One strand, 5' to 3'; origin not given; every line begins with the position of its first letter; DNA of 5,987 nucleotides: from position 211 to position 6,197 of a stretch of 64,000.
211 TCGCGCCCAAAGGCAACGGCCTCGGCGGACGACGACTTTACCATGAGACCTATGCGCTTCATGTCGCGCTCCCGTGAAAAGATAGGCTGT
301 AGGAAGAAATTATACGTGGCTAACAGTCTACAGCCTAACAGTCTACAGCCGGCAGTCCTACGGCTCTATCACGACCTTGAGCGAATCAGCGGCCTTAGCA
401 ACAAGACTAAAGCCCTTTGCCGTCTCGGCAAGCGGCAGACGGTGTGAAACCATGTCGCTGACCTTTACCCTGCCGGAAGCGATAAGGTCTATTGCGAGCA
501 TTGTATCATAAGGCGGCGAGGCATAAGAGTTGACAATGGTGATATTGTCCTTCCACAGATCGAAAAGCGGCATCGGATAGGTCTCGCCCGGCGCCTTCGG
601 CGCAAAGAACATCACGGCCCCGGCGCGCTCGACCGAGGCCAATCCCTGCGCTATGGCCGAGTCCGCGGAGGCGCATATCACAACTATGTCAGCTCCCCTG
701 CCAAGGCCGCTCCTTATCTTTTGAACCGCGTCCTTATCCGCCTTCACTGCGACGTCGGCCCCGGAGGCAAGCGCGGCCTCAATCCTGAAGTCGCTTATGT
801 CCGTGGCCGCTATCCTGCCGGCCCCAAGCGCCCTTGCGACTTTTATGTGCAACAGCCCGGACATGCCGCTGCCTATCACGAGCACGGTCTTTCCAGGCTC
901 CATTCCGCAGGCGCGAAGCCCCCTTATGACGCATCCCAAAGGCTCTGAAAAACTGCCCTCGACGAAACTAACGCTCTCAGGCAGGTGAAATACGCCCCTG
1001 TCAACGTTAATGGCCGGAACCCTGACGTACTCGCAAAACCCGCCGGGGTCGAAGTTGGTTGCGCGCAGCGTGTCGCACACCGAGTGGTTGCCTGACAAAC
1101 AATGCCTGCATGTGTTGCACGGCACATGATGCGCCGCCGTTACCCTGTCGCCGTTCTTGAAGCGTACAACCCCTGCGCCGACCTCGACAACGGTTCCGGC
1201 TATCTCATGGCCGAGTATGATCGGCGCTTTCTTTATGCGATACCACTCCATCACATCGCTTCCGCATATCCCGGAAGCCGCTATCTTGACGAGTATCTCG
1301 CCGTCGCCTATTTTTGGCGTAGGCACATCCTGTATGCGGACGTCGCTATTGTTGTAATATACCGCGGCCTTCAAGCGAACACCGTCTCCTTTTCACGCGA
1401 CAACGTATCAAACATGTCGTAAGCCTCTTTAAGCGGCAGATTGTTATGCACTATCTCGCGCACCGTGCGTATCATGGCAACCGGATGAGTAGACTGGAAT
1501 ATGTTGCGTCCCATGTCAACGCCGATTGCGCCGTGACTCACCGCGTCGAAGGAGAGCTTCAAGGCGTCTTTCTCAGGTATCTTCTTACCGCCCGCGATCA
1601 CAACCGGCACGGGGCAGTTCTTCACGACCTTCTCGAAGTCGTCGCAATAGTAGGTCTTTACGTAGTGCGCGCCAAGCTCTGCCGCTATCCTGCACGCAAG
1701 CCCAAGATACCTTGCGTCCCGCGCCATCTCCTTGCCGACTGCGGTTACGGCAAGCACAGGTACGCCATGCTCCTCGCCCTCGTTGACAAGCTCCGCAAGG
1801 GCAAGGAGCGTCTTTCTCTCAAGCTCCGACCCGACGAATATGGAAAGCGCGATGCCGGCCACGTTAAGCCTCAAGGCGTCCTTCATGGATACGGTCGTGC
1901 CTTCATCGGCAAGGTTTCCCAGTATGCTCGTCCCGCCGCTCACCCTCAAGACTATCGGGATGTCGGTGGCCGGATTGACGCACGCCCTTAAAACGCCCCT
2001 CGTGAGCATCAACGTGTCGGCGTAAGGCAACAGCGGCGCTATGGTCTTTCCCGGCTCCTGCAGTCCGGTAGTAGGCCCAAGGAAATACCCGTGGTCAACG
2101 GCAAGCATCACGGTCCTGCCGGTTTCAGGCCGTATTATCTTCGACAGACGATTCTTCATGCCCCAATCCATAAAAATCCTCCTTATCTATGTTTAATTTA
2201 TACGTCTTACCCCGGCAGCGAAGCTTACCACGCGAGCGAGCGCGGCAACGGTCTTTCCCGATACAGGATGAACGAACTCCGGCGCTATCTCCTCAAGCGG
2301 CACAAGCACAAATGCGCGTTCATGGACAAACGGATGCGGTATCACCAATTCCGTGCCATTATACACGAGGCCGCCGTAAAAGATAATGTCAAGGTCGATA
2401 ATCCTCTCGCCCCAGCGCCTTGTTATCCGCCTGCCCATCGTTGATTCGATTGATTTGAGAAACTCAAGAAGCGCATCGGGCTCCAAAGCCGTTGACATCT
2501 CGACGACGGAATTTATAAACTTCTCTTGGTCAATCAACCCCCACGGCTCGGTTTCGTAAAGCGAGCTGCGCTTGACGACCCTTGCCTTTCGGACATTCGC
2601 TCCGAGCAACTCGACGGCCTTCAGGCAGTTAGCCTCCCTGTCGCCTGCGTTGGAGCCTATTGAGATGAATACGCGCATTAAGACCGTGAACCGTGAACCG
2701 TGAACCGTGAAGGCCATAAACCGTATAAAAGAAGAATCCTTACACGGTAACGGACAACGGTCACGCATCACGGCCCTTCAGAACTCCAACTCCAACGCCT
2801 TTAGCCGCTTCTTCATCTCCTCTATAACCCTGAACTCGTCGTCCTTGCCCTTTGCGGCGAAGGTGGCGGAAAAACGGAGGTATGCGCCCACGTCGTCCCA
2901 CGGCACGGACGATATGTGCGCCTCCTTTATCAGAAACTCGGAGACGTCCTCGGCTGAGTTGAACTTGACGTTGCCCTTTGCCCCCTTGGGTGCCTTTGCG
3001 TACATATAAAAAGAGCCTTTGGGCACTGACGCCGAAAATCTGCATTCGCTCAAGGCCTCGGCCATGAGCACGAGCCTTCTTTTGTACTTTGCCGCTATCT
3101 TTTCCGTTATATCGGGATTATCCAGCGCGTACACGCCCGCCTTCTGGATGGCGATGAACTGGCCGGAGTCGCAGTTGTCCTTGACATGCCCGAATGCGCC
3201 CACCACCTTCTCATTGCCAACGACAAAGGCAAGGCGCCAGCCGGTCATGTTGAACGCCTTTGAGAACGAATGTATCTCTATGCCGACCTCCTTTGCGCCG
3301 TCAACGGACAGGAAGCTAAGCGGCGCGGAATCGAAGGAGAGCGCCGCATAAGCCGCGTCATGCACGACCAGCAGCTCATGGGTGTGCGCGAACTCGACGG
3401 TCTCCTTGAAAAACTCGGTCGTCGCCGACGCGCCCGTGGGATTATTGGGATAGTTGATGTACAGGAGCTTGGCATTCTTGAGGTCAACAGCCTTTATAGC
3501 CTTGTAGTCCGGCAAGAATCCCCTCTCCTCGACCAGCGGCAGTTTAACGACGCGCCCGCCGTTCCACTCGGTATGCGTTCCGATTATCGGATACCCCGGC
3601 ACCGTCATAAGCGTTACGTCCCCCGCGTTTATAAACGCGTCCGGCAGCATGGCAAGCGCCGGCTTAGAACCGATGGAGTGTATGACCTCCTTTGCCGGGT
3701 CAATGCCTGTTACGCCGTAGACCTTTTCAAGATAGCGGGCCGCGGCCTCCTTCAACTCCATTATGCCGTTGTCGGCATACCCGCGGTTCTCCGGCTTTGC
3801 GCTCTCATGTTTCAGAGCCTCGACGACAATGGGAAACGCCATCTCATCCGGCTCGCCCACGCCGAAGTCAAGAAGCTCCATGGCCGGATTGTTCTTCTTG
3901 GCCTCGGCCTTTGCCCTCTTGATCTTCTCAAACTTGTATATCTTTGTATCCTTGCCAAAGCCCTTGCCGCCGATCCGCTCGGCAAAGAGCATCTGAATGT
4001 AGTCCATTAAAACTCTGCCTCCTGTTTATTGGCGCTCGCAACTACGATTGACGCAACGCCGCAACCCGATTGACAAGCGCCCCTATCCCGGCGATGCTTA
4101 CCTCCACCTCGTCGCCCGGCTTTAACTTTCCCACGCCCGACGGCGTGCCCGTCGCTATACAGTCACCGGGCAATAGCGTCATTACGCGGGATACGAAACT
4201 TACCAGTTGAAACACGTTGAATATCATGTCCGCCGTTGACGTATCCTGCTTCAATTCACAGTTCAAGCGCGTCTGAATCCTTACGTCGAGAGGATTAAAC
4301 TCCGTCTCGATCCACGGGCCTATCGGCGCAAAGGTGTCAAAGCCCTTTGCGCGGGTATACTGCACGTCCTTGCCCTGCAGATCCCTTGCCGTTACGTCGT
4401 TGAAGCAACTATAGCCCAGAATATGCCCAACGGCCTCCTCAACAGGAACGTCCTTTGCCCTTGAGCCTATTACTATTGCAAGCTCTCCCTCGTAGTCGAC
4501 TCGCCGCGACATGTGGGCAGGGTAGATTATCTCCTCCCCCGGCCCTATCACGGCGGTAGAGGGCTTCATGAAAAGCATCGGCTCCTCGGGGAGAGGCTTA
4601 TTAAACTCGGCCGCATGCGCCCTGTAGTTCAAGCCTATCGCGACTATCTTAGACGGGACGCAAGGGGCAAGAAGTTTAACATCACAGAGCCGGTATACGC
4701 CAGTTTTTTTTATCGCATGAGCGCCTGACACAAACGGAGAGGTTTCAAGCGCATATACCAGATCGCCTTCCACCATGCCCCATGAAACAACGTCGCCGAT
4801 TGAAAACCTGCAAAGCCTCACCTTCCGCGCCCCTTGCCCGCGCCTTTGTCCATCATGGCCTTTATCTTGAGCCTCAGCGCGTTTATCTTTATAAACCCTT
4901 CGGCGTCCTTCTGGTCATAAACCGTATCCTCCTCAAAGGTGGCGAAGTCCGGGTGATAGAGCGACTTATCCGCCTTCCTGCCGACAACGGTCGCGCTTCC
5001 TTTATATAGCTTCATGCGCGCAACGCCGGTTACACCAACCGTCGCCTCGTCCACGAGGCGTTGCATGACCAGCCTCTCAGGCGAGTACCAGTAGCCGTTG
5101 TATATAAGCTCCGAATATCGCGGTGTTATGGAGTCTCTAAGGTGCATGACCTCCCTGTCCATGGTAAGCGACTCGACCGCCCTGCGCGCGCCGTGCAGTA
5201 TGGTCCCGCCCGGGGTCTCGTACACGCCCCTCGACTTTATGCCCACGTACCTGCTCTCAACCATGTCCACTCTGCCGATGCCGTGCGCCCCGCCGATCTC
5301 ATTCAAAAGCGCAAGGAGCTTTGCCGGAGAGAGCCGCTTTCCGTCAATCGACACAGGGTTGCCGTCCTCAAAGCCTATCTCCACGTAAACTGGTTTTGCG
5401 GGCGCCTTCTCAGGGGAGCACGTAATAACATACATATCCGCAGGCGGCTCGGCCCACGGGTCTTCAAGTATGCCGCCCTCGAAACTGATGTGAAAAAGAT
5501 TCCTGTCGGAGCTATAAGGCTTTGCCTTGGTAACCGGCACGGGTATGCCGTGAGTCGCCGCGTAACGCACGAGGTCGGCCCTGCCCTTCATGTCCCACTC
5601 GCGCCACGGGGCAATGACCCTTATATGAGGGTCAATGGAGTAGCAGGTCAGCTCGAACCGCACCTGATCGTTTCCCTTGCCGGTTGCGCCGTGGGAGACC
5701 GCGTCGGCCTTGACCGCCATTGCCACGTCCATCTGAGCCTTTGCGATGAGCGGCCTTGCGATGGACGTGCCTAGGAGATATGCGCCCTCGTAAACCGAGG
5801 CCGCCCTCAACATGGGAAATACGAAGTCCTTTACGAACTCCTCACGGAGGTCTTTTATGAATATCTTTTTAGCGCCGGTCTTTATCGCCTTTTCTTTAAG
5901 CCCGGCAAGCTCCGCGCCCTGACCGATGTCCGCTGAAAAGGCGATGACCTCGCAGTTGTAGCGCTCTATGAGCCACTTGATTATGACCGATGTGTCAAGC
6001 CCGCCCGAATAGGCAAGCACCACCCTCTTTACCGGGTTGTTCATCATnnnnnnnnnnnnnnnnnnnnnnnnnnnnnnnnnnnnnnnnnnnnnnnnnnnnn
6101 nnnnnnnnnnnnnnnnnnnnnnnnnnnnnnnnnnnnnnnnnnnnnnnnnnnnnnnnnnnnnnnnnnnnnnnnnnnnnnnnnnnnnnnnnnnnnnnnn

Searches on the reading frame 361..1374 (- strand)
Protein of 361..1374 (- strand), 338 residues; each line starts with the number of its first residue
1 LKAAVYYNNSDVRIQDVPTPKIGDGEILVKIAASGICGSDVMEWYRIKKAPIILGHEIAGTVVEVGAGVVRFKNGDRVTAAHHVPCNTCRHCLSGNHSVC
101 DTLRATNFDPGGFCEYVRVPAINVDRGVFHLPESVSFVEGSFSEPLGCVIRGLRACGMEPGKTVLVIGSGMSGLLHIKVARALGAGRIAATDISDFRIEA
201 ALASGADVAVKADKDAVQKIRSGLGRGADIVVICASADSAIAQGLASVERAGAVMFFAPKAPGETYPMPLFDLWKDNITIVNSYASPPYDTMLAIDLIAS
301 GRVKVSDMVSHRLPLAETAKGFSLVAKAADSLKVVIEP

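Call 47: search_protein_families(library=pfam, proteins=[window:361-1374:-], max_evalue=0.00001)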
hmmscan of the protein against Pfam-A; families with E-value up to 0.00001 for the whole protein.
window:361-1374:- (338 aa): 2 families
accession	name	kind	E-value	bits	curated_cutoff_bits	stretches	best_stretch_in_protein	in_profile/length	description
PF08240.17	ADH_N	-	1.8e-28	99.2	23.5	1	23-123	1-98/104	Alcohol dehydrogenase GroES-like domain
PF00107.32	ADH_zinc_N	-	2.6e-19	69.9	31.8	1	173-299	3-128/129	Zinc-binding dehydrogenase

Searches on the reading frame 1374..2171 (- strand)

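Call 47: search_protein_families(library=pfam, proteins=[window:1374-2171:-], max_evalue=0.00001)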
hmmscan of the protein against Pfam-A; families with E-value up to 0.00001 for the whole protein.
window:1374-2171:- (266 aa): 1 family
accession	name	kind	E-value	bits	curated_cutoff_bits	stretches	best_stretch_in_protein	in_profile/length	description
PF01791.15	DeoC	-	1.9e-20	73.9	23.8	1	20-227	1-229/229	DeoC/LacD family aldolase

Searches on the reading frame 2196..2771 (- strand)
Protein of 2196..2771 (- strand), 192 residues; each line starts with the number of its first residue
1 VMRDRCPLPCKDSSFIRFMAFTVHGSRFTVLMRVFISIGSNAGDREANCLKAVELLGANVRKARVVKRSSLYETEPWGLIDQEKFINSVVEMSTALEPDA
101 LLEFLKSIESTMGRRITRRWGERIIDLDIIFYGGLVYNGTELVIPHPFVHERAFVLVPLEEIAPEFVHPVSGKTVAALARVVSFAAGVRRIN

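Call 47: search_protein_families(library=pfam, proteins=[window:2196-2771:-], max_evalue=0.00001)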
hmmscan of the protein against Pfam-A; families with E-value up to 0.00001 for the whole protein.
window:2196-2771:- (192 aa): 1 family
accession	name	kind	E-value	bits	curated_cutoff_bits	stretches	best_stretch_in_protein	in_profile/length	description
PF01288.25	HPPK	-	3e-40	137.7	25.7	1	35-164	1-116/116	7,8-dihydro-6-hydroxymethylpterin-pyrophosphokinase (HPPK)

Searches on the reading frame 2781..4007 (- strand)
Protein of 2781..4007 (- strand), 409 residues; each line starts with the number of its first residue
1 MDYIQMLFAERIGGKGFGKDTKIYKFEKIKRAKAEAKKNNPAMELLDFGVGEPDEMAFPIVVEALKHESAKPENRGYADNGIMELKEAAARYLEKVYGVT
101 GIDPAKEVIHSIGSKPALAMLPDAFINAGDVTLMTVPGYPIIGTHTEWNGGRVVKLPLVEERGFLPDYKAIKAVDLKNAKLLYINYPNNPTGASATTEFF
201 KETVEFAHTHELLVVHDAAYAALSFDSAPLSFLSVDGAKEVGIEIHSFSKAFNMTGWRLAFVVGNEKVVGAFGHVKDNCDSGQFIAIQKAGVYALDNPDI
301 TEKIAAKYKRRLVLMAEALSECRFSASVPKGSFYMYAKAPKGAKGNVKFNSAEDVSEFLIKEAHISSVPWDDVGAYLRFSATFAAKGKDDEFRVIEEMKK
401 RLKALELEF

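Call 47: search_protein_families(library=pfam, proteins=[window:2781-4007:-], max_evalue=0.00001)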
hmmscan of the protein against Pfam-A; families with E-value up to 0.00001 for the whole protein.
window:2781-4007:- (409 aa): 1 family
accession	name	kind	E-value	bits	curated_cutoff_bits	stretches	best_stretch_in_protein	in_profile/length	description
PF00155.27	Aminotran_1_2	-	1.2e-44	153.5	19.7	1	45-383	3-346/361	Aminotransferase class I and II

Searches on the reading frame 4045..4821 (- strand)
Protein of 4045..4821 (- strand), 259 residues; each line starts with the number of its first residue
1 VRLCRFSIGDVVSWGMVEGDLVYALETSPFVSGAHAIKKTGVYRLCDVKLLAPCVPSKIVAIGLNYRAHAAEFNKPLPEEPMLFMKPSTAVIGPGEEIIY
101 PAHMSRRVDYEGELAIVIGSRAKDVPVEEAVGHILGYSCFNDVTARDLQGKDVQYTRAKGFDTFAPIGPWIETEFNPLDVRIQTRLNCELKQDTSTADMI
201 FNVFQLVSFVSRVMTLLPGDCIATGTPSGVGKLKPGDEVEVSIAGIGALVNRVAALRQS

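Call 47: search_protein_families(library=pfam, proteins=[window:4045-4821:-], max_evalue=0.00001)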
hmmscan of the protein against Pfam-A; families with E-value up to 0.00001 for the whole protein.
window:4045-4821:- (259 aa): 2 families
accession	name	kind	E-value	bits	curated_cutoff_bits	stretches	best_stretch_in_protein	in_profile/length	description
PF01557.24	FAA_hydrolase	-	2.4e-70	237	23.9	1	58-253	1-213/214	Fumarylacetoacetate (FAA) hydrolase C-terminal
PF10370.14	Rv2993c-like_N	-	6.2e-11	43.5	21.3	1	1-53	1-50/50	Rv2993c-like, N-terminal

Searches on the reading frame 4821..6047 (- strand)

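Call 47: search_protein_families(library=pfam, proteins=[window:4821-6047:-], max_evalue=0.00001)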
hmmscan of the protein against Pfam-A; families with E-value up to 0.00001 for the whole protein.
window:4821-6047:- (409 aa): 2 families
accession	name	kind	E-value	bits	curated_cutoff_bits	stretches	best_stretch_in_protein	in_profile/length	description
PF20979.2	Arginosuc_syn_C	-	2.8e-81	272.7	27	1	178-395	1-218/219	Arginosuccinate synthase C-terminal domain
PF00764.25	Arginosuc_synth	-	6.3e-63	212.1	27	1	8-169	1-162/162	Arginosuccinate synthase N-terminal HUP domain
